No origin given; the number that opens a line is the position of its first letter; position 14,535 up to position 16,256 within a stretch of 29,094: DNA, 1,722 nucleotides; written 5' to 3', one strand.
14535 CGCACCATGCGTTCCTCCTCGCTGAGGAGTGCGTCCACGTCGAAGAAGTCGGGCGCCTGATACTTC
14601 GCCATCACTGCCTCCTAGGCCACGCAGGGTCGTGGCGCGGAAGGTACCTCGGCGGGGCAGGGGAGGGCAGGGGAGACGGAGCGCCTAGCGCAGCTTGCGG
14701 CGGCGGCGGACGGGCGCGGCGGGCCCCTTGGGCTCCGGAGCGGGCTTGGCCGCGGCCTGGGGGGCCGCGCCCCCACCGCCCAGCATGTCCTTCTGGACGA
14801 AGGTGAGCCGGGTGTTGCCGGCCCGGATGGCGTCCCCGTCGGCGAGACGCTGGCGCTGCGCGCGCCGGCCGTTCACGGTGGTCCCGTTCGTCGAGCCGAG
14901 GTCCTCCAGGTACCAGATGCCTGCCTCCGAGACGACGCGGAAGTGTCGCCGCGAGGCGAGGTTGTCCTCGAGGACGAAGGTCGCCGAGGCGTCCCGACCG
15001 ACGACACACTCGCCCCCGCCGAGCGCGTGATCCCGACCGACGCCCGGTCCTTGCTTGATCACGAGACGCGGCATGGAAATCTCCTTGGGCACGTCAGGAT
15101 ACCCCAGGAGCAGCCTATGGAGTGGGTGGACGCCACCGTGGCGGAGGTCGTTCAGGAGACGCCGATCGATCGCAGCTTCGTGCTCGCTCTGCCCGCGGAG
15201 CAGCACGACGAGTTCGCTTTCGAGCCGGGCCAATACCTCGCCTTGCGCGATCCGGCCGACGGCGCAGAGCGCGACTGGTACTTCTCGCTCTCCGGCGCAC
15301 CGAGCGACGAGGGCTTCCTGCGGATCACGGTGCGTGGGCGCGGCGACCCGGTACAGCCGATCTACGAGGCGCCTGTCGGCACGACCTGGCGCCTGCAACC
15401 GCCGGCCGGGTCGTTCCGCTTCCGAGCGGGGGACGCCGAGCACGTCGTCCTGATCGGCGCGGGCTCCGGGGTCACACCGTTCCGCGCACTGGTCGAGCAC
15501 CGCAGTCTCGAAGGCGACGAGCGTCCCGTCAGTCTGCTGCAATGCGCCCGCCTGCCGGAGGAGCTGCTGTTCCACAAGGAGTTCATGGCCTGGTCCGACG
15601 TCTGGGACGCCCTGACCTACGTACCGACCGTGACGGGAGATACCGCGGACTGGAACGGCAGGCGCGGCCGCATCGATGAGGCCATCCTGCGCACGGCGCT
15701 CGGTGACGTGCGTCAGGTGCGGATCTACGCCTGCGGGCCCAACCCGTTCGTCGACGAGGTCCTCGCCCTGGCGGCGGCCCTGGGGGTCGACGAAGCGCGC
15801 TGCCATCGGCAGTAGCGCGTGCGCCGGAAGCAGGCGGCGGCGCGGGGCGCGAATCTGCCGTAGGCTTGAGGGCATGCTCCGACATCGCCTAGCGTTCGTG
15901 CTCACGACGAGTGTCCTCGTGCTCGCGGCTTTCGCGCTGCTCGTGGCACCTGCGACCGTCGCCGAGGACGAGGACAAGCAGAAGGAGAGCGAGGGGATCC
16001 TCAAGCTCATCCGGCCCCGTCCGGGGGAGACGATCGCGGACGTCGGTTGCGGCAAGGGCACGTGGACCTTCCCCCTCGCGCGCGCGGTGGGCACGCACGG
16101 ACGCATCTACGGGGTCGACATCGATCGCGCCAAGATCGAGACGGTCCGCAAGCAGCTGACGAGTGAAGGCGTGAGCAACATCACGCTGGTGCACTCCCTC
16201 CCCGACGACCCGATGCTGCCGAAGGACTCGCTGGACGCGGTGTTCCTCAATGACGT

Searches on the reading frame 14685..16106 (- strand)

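Call 16: search_protein_families(library=pfam, proteins=[window:14685-16106:-])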
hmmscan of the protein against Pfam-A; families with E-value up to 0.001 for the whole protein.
window:14685-16106:- (473 aa): 2 families
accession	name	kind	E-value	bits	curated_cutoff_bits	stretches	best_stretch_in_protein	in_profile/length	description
PF00498.31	FHA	-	9.6e-18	64.8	20.7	1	368-430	2-67/67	FHA domain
PF16697.10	Yop-YscD_cpl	-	8.6e-16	58.4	33.2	1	352-439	4-93/94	Inner membrane component of T3SS, cytoplasmic domain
